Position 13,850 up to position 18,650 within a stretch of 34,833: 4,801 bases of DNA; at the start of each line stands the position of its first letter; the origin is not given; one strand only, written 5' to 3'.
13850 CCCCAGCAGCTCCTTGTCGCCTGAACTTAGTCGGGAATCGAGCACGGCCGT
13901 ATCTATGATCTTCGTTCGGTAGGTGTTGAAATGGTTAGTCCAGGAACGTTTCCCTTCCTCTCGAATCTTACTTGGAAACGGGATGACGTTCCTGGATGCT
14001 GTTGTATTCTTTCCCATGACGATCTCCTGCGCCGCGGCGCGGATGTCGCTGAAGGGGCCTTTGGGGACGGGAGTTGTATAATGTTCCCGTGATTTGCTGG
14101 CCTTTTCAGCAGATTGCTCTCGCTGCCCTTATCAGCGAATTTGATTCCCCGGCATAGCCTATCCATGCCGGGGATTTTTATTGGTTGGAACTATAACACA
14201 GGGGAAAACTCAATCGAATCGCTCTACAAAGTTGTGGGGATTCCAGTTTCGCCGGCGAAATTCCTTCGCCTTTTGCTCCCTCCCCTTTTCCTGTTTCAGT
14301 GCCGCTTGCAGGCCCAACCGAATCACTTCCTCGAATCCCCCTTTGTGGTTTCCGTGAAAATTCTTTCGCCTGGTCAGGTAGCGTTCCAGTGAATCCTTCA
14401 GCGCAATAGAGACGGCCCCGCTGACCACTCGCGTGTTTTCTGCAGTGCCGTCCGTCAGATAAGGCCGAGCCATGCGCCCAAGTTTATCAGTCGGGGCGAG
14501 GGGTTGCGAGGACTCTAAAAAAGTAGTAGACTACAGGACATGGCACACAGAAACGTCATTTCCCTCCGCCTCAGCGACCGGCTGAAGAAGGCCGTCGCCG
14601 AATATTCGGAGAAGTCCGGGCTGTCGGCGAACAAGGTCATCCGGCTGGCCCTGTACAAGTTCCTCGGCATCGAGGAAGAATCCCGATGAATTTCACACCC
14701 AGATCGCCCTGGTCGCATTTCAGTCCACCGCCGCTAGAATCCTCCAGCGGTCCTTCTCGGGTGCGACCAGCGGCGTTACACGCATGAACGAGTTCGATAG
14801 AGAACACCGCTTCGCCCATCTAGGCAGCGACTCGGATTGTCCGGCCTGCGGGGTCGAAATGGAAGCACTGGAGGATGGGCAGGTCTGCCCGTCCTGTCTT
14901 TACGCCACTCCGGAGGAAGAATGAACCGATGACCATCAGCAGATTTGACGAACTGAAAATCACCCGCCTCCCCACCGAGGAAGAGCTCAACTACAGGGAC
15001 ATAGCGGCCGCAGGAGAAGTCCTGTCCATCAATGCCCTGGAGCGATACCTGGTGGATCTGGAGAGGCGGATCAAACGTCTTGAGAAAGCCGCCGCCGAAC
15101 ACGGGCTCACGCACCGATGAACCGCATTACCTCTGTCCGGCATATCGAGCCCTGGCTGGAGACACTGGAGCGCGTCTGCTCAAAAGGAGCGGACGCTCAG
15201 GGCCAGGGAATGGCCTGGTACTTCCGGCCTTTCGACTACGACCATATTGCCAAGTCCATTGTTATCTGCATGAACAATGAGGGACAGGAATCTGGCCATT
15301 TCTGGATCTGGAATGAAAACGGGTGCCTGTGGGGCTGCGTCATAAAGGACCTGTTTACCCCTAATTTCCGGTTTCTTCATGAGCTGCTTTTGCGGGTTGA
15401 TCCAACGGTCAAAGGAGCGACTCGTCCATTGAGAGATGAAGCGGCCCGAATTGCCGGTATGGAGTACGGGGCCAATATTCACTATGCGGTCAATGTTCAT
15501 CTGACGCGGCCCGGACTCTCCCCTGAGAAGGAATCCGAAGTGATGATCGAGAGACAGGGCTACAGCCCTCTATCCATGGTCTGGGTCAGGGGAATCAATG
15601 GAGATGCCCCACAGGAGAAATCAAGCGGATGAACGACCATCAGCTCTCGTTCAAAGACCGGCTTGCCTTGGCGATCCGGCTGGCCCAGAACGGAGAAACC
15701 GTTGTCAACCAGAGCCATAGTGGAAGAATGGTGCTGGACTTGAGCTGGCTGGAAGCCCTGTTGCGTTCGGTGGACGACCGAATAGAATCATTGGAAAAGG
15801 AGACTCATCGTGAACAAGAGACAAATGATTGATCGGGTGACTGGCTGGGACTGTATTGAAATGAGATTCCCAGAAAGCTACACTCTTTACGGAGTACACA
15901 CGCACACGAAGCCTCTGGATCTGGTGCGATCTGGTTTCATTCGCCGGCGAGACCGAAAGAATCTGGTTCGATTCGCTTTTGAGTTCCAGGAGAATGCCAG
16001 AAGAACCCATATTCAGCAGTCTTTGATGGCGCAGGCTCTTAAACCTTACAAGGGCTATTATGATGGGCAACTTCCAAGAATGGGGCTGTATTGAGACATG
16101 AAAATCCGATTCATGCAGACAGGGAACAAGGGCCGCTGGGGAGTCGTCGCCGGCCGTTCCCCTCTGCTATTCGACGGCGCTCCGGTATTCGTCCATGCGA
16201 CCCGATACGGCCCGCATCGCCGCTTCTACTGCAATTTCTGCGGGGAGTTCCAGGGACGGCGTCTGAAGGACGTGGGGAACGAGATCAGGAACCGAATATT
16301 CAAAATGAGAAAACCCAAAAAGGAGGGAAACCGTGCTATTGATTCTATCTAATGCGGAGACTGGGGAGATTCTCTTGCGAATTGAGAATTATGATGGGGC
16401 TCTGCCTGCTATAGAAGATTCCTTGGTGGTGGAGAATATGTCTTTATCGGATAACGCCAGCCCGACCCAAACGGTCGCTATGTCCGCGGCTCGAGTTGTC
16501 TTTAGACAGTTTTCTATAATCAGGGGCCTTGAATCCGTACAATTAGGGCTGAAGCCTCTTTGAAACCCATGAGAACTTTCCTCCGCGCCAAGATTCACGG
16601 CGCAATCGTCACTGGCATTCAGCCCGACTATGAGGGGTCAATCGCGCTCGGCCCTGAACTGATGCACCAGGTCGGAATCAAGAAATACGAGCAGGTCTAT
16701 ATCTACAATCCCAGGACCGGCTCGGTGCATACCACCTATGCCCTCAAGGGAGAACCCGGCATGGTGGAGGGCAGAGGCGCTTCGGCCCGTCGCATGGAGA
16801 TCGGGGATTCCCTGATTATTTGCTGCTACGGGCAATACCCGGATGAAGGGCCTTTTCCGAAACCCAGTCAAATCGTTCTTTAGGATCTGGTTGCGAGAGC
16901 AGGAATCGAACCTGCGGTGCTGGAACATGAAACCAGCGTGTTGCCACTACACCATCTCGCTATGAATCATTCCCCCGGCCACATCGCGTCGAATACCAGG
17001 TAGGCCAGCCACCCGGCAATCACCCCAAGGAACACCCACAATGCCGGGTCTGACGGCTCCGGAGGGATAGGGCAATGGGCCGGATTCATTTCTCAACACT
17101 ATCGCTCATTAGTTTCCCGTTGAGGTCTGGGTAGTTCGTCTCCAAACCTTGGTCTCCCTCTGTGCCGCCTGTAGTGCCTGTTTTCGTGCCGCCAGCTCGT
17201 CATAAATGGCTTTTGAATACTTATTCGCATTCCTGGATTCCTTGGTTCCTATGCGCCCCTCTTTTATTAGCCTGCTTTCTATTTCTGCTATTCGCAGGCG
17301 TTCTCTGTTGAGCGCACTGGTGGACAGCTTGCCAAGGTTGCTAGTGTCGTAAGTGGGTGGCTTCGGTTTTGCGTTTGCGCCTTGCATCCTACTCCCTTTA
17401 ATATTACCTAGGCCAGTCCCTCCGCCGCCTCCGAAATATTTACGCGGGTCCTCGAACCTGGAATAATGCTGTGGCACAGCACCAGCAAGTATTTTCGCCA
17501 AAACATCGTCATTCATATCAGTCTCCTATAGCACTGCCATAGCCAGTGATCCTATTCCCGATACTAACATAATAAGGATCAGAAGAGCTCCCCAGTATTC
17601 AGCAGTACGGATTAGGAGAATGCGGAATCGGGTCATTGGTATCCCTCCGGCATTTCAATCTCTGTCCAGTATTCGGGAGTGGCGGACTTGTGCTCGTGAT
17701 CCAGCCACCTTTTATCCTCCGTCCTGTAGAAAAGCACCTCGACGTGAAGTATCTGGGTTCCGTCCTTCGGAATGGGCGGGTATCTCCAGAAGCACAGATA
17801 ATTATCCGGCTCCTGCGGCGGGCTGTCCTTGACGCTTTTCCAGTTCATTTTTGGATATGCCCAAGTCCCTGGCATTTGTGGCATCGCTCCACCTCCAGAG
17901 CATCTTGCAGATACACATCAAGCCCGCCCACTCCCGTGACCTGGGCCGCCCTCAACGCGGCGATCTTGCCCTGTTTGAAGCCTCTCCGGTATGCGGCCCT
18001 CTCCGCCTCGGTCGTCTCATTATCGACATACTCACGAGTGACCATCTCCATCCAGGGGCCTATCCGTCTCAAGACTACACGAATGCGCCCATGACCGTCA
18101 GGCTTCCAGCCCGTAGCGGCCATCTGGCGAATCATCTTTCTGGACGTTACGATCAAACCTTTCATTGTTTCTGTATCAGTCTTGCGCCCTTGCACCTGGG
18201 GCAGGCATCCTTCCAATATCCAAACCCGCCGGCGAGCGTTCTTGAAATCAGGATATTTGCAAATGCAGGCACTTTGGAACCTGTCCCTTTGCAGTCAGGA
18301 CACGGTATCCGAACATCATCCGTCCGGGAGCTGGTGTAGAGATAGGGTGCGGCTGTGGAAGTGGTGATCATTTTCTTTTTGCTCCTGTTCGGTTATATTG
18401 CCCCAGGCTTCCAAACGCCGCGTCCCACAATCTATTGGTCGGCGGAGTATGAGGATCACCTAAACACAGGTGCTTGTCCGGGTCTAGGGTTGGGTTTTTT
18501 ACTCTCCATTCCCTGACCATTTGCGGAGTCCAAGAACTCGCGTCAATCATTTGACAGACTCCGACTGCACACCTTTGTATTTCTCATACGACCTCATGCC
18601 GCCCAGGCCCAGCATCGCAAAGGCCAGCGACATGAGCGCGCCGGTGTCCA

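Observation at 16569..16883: Phage-encoded, divergent PanD-like pyruvoyl decarboxylase as the last gene of the early operon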

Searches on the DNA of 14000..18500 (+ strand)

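Call 9: search_dna_similar(query=window:14000-18500:+, collection=phages, mode=distant, max_rows=20)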
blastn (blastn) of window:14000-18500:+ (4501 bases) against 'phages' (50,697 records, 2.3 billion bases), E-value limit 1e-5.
No match.

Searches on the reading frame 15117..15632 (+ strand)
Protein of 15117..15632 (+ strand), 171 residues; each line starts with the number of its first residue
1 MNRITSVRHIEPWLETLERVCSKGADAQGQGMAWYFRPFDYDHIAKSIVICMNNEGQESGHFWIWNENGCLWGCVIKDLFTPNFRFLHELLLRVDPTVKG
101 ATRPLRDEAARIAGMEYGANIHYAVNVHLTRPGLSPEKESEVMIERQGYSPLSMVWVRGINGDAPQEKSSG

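Call 12: search_protein_families(library=pfam, proteins=[window:15117-15632:+], max_evalue=0.1)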
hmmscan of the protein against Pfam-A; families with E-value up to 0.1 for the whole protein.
window:15117-15632:+ (171 aa): 0 families

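Call 13: search_protein_families(library=phrogs, proteins=[window:15117-15632:+], max_evalue=0.01)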
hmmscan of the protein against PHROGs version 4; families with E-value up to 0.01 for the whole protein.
window:15117-15632:+ (171 aa): 0 families

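Call 58: find_homologous_proteins(query=window:15117-15629:+, max_evalue=0.001)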
Query window:15117-15629:+ (171 aa): 1 proteins with E <= 0.001 among 15 candidates.
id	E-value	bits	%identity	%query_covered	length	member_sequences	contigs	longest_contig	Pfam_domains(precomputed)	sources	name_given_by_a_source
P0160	3.5e-116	403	100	100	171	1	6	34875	-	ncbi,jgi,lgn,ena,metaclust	metaclust:\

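Call 73: predict_structure(protein=window:15117-15629:+)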
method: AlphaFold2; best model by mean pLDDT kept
length: 171 residues; sequences in the alignment: 1
mean_pLDDT: 37.4   pTM: 0.31
mean pLDDT of the five models: 37.4, 36.5, 33.7, 33.5, 33.3
residues with pLDDT >= 90: 0; 70-90: 0; 50-70: 7; < 50: 164
segments of 3 or more residues with pLDDT < 50: 1-60, 65-72, 77-171
pLDDT, mean of each block of 10 residues (from residue 1): 26 41 39 41 42 46 50 49 42 37 40 33 28 33 28 29 34 31
secondary structure, 60 per line:
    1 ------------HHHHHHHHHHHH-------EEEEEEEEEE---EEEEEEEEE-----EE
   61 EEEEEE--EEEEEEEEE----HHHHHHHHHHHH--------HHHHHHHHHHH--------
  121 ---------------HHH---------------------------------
elements in order: H13-24 E32-41 E45-53 E59-66 E69-77 H82-93 H102-112

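Call 81: search_protein_families(library=padloc, proteins=[window:15117-15629:+], max_evalue=0.01)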
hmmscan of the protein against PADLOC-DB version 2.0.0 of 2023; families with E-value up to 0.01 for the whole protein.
window:15117-15629:+ (171 aa): 0 families
